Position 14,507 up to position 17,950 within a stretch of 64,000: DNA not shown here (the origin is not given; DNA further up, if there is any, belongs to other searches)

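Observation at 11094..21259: Tandem array of three giant SARP/AfsR-like STAND regulators with no obvious target cluster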

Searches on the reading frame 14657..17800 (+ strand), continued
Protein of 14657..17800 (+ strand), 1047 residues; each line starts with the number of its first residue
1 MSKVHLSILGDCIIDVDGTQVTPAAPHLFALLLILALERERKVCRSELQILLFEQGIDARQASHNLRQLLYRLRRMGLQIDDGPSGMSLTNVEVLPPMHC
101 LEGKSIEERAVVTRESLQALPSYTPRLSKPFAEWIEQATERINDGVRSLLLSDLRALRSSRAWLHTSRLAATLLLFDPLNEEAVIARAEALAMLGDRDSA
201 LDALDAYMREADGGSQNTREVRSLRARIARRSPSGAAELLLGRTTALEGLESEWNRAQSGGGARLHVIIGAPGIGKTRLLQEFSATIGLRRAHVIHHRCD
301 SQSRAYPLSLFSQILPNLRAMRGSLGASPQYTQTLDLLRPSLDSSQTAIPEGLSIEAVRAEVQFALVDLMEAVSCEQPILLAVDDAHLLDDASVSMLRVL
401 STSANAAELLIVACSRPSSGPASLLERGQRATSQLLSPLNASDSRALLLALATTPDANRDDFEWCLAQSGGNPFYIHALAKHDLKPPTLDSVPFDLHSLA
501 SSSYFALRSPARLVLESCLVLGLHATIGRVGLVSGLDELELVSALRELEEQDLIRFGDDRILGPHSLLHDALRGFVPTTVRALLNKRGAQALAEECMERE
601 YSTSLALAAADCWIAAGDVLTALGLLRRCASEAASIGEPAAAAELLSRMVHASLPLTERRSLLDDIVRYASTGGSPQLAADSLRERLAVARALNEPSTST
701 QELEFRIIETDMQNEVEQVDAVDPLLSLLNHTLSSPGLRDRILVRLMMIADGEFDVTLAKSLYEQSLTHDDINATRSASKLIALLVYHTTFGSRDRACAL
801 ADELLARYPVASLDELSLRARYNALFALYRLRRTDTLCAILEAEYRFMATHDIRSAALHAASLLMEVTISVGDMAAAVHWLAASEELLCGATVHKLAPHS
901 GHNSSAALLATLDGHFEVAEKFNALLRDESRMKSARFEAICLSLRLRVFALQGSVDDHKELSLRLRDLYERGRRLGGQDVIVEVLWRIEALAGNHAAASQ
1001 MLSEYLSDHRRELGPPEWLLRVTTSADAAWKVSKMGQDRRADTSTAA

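Call 21: find_encoding_contigs(protein=P0076, flank=10000, max_places=1)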
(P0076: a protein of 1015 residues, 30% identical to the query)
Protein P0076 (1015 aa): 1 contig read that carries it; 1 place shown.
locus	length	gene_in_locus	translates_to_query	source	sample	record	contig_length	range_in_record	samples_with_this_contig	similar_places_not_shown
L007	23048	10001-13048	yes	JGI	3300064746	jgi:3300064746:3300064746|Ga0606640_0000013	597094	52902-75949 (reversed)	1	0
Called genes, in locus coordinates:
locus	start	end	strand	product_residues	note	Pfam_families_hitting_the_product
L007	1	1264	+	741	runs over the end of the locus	PF00672:HAMP (weak), PF00512:HisKA, PF02518:HATPase_c, PF00072:Response_reg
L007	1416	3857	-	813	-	PF00072:Response_reg, PF13426:PAS_9, PF08447:PAS_3 (weak), PF01590:GAF, PF13185:GAF_2, PF13492:GAF_3, PF02518:HATPase_c, PF00072:Response_reg, +1 more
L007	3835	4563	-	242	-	PF00072:Response_reg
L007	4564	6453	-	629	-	PF00672:HAMP, PF00512:HisKA, PF02518:HATPase_c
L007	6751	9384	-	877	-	PF12704:MacB_PCD, PF02687:FtsX, PF12704:MacB_PCD, PF02687:FtsX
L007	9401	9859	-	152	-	PF03551:PadR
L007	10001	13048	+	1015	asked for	PF13191:AAA_16, PF13401:AAA_22 (weak)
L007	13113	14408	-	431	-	PF13487:HD_5, PF01966:HD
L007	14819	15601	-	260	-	-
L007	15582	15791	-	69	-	-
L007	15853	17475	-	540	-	PF00158:Sigma54_activat, PF14532:Sigma54_activ_2, PF07724:AAA_2 (faint), PF07728:AAA_5, PF25601:AAA_lid_14, PF02954:HTH_8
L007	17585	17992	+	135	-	PF11964:SpoIIAA-like (weak)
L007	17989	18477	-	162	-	PF00994:MoCF_biosynth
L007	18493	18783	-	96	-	-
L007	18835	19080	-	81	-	-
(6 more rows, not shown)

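Call 22: find_encoding_contigs(protein=P0086, flank=10000, max_places=1)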
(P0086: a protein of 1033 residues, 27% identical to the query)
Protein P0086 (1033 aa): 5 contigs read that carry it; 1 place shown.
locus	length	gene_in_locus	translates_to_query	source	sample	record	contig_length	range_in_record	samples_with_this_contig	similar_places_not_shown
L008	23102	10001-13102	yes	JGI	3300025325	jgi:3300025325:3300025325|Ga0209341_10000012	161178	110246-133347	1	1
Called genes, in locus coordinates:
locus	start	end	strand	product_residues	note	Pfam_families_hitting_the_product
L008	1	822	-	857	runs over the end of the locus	PF00069:Pkinase, PF01636:APH (faint), PF07714:PK_Tyr_Ser-Thr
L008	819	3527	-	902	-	PF00069:Pkinase, PF01636:APH (faint), PF07714:PK_Tyr_Ser-Thr, PF07676:PD40 (faint), PF26550:Tricorn_2nd (faint), PF26549:Tricorn_N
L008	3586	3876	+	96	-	PF02604:PhdYeFM_antitox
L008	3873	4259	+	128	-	PF01850:PIN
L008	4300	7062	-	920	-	PF00069:Pkinase, PF01636:APH (faint), PF07714:PK_Tyr_Ser-Thr, PF26550:Tricorn_2nd (faint), PF00930:DPPIV_N (faint), PF26549:Tricorn_N (weak), PF07676:PD40, PF26549:Tricorn_N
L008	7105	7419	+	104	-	PF01402:RHH_1 (faint)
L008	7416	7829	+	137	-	PF01850:PIN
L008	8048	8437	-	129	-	PF01042:Ribonuc_L-PSP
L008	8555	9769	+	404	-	PF12704:MacB_PCD, PF02687:FtsX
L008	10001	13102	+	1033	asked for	PF13191:AAA_16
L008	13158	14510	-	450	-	PF20972:MASE9, PF13487:HD_5, PF01966:HD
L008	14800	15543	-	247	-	-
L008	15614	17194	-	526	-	PF00158:Sigma54_activat, PF01078:Mg_chelatase (faint), PF14532:Sigma54_activ_2, PF07728:AAA_5, PF25601:AAA_lid_14, PF02954:HTH_8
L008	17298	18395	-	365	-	PF01571:GCV_T, PF08669:GCV_T_C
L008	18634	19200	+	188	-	PF05685:Uma2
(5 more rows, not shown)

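Call 35: find_encoding_contigs(protein=P0072, flank=10000, max_places=1)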
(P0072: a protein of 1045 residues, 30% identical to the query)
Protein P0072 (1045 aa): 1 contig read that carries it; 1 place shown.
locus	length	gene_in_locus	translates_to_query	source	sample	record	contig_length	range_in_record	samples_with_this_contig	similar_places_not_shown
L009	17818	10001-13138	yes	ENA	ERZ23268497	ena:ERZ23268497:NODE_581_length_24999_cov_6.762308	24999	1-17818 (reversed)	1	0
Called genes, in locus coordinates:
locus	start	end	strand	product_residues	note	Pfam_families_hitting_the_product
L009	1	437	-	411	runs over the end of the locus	PF00266:Aminotran_5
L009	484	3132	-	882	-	PF26549:Tricorn_N, PF00326:Peptidase_S9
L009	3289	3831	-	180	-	PF00213:OSCP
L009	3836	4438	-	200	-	PF00430:ATP-synt_B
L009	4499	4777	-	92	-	PF00137:ATP-synt_C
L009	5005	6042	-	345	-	PF00119:ATP-synt_A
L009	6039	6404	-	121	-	-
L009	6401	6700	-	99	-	PF09527:ATPase_gene1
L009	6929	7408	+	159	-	PF12690:BsuPI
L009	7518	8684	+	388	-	PF12690:BsuPI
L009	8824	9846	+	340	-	PF20030:bpMoxR, PF00004:AAA (weak), PF07726:AAA_3, PF07728:AAA_5, PF17863:AAA_lid_2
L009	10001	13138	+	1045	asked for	PF13191:AAA_16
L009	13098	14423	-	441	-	PF13487:HD_5, PF01966:HD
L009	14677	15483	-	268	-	-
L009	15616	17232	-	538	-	PF00158:Sigma54_activat, PF14532:Sigma54_activ_2, PF07728:AAA_5, PF25601:AAA_lid_14, PF02954:HTH_8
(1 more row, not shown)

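Call 36: find_encoding_contigs(protein=P0077, flank=10000, max_places=1)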
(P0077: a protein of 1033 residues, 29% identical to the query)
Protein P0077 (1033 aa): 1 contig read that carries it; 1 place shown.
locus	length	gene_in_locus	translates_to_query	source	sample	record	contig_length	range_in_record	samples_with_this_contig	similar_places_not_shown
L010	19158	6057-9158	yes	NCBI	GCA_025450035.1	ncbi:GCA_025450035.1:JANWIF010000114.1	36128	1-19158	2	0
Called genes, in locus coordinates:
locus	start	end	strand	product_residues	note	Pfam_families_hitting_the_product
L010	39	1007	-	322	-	PF00119:ATP-synt_A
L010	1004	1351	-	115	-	-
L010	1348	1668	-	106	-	PF09527:ATPase_gene1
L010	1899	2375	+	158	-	PF12690:BsuPI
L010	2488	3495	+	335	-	PF20030:bpMoxR, PF07726:AAA_3, PF07728:AAA_5, PF17863:AAA_lid_2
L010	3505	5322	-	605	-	PF00069:Pkinase, PF07714:PK_Tyr_Ser-Thr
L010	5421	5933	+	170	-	PF22769:DCD, PF00692:dUTPase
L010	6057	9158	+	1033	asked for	PF13191:AAA_16, PF17874:TPR_MalT (weak)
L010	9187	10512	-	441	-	PF13487:HD_5, PF01966:HD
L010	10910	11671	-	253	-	-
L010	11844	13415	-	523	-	PF00158:Sigma54_activat, PF14532:Sigma54_activ_2, PF07728:AAA_5, PF25601:AAA_lid_14, PF02954:HTH_8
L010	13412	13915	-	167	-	PF00994:MoCF_biosynth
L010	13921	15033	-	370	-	PF01571:GCV_T, PF08669:GCV_T_C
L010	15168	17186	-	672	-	PF16241:DUF4900 (faint)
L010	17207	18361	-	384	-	-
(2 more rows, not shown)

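Call 40: predict_structure(alignment_id=A1)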
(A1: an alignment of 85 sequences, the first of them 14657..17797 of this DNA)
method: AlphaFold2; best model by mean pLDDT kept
length: 1047 residues; sequences in the alignment: 85
mean_pLDDT: 91.9   pTM: 0.85
mean pLDDT of the five models: 91.9, 91.4, 90.6, 89.6, 88.9
residues with pLDDT >= 90: 850; 70-90: 146; 50-70: 48; < 50: 3
segments of 3 or more residues with pLDDT < 50: none
pLDDT, mean of each block of 10 residues (from residue 1): 92 94 95 95 95 93 96 95 92 93 93 92 90 94 95 93 93 93 96 93 95 74 94 72 94 95 95 94 93 94 93 95 96 91 62 83 96 97 96 94 95 87 82 96 92 78 88 91 61 77 95 97 96 97 96 91 91 96 98 89 92 97 95 93 96 97 97 92 98 96 96 89 96 90 96 97 88 74 97 97 96 92 96 94 95 91 96 97 89 76 94 96 87 91 96 96 98 96 98 97 96 95 96 81 56
secondary structure, 60 per line:
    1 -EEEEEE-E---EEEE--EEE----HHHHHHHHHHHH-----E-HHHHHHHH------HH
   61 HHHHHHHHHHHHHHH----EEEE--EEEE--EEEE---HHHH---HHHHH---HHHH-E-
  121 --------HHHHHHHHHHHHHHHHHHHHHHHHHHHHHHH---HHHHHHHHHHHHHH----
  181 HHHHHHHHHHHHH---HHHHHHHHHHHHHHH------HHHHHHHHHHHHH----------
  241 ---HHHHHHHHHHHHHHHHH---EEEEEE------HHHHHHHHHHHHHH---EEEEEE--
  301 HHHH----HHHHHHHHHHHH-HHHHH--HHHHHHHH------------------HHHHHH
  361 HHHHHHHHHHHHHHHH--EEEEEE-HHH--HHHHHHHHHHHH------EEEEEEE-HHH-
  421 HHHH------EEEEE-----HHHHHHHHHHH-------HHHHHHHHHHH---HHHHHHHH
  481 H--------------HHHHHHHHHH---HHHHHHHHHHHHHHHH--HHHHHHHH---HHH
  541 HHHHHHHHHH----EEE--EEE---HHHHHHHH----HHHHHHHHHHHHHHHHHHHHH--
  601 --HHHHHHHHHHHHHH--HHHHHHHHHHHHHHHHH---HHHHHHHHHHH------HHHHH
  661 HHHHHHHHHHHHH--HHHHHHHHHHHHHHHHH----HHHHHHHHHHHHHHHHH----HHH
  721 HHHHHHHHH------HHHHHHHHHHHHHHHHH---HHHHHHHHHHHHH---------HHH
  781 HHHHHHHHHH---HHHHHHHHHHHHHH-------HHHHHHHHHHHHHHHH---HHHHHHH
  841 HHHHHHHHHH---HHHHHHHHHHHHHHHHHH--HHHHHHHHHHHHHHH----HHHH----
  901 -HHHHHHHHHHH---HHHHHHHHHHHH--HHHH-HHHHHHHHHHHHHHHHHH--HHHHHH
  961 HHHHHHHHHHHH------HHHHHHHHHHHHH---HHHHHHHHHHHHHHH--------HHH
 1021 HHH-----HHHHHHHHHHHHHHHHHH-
elements in order (helices of 4 or more, strands of 3 or more residues): E2-7 E13-16 E19-21 H26-37 H45-52 H59-75 E80-83 E86-89 E92-95 H99-102 H106-110 H114-117 H129-159 H163-176 H181-193 H197-211 H218-230 H244-260 E264-269 H276-289 E293-298 H301-304 H309-320 H322-326 H329-336 H355-376 E379-384 H391-402 E409-415 H421-424 E431-435 H441-451 H459-469 H473-481 H496-505 H509-524 H527-534 H538-550 E555-557 E560-562 H566-573 H578-598 H603-616 H619-635 H639-649 H656-673 H676-692 H697-713 H718-729 H736-752 H756-768 H778-790 H794-807 H815-830 H834-850 H854-871 H874-888 H893-896 H902-912 H916-927 H930-933 H935-952 H955-972 H979-991 H995-1009 H1018-1023 H1029-1046

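Call 42: fold_search(model_id=the predicted structure, library=pdb)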
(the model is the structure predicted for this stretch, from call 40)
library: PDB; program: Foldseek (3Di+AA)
matches with E <= 10: 1584; with E <= 0.001: 77
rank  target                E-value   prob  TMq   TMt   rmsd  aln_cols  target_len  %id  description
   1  6mfv_A                3.9e-10  1.00  0.25  0.38  14.4       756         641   13  Crystal structure of the Signal Transduction ATPase with Numerous Domains (STAND) protein with a tetratricopeptide rep (released 2019-02-20)
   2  8bob_C                4.7e-07  1.00  0.25  0.56   9.1       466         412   17  Structural basis for negative regulation of the maltose system (released 2023-10-18)
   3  9zjr                  1.4e-06  1.00  0.22  0.21  19.3       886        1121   12  Human sterile alpha motif domain-containing protein 9 (SAMD9), monomer (released 2026-02-25)
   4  9zjs_A                1.8e-06  1.00  0.24  0.23  18.6       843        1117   10  Human sterile alpha motif domain-containing protein 9 (SAMD9), asymmetric dimer "shell" shape (released 2026-02-25)
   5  9zjv_A                3.4e-06  1.00  0.26  0.25  19.2       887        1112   10  Human sterile alpha motif domain-containing protein 9 (SAMD9), asymmetric dimer "wing" shape (released 2026-02-25)
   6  8bbg_D                7.6e-06  1.00  0.28  0.23  29.8      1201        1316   12  Structure of the IFT-A complex; anterograde IFT-A train model (released 2022-12-21)
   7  3shf                  1.1e-05  1.00  0.30  0.28   8.3       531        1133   15  Crystal structure of the R265S mutant of full-length murine Apaf-1 (released 2011-08-24)
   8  8jol_B                1.8e-05  1.00  0.18  0.33  21.5       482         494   14  cryo-EM structure of the CED-4/CED-3 holoenzyme (released 2023-06-28)
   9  4m9s_A                1.9e-05  1.00  0.18  0.34  19.6       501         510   14  crystal structure of CED-4 bound CED-3 fragment (released 2013-10-23)
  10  4m9s_B                2.0e-05  1.00  0.18  0.34  21.0       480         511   15  crystal structure of CED-4 bound CED-3 fragment (released 2013-10-23)
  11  6af0_A                2.6e-05  1.00  0.23  0.26  26.2      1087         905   11  Structure of Ctr9, Paf1 and Cdc73 ternary complex from Myceliophthora thermophila (released 2018-09-19)
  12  9ria_C                2.7e-05  1.00  0.17  0.20  22.7       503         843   14  Cryo-EM structure of tomato NRC3-AVRcap1b complex (released 2025-07-23)
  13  4buj_F                2.9e-05  1.00  0.14  0.11  31.5      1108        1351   11  Crystal structure of the S. cerevisiae Ski2-3-8 complex (released 2013-08-28)
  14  7jlv_A                3.0e-05  1.00  0.17  0.36  15.1       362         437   15  Structure of the activated Roq1 resistosome directly recognizing the pathogen effector XopQ (released 2020-12-02)
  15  8hmd_C                5.6e-05  1.00  0.16  0.13  30.1      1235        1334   11  base module state 2 of Tetrahymena IFT-A (released 2023-06-14)
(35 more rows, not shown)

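Call 57: find_related_loci(query=A4, collection=genome_contigs, flank=8000)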
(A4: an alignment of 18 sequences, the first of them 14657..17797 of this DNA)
Query A4 (1047 aa) in genome_contigs; peptide patterns used: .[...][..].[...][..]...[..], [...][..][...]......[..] (x = any residue, [..] = any of these).
119 stretches matched a pattern; 42 encode a relative of the query (tblastn E <= 1e-3); 40 distinct loci.
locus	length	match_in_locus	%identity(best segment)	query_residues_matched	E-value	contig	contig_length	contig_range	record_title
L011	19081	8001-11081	45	1-1030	0e+0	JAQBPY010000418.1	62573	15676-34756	MAG: Gemmatimonadetes bacterium isolate RYN_359 scaffold_5263830, whole genome shotgun sequence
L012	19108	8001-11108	42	4-1043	0e+0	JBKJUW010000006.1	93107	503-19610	MAG: Gemmatimonadaceae bacterium isolate ant_bin.87 S1Ck117_5211083_flag_0_multi_21.9977_len_93107, whole genome shotgun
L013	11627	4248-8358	45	1-1031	0e+0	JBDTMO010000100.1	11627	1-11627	MAG: bacterium isolate cluster3_bin.128 NODE_24257_length_11627_cov_4.982371, whole genome shotgun sequence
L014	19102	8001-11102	44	1-1039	0e+0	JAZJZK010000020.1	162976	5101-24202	MAG: Gemmatimonadota bacterium isolate ADI_H2L1_1_122_18_3-bin020_1 ADIH2L11_B020_1_000000000020, whole genome shotgun s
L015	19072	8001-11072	44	1-1030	0e+0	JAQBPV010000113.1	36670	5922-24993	MAG: Gemmatimonadetes bacterium isolate RYN_356 scaffold_416060, whole genome shotgun sequence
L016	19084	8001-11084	42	1-1032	0e+0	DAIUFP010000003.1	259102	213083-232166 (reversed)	MAG TPA_asm: Gemmatimonadaceae bacterium isolate CTOTU41476 NODE_5_length_259102_cov_6.569163, whole genome shotgun sequ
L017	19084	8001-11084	41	1-1030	0e+0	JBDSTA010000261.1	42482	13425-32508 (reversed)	MAG: Gemmatimonadaceae bacterium isolate cluster1_bin.547 k127_2397920, whole genome shotgun sequence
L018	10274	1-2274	40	273-1034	2e-151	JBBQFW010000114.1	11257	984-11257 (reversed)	MAG: Gemmatimonadales bacterium isolate Co_metawrap_998 Cmw_998_k141_17196631_length_11257_cov_8.2776, whole genome shot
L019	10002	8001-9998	42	1-670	7e-130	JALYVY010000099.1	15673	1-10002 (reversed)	MAG: Gemmatimonadota bacterium isolate LAG bin55 SD1464_NODE_699_length_15673_cov_1.288370, whole genome shotgun sequenc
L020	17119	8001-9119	29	214-592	1e-17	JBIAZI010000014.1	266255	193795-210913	Actinoplanes sp. NPDC000266 NPDC000266_26_B11.ctg-0014, whole genome shotgun sequence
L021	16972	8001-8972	29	263-594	8e-17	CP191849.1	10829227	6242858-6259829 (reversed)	Actinoplanes sp. CA-131856 chromosome, complete genome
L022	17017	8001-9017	30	268-593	1e-16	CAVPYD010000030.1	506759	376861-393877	MAG: uncultured Actinomycetota bacterium isolate MFD01872.bin.2.243 genome assembly, contig: contig_60526, whole genome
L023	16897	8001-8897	27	268-554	8e-16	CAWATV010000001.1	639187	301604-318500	MAG: uncultured Actinomycetota bacterium isolate MFD04212.bin.1.200 genome assembly, contig: contig_1514, whole genome s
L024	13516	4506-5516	30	226-559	4e-14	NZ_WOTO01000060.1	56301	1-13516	Fodinicola feengrottensis strain HKI 0501 60, whole genome shotgun sequence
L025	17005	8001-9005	28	210-538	7e-13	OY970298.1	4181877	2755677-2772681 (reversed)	MAG: uncultured Thermoleophilaceae bacterium isolate MFD04935.bin.1.10 genome assembly, chromosome: 1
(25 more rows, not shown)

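Call 62: search_protein_families(library=padloc, proteins=[window:14657-17800:+], max_evalue=0.01)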
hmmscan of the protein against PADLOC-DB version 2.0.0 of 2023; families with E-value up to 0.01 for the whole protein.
window:14657-17800:+ (1047 aa): 1 family
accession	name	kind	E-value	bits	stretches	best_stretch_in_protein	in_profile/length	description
PDLC04140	mad8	-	0.0022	15.5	0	266-295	30-61/314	mads_8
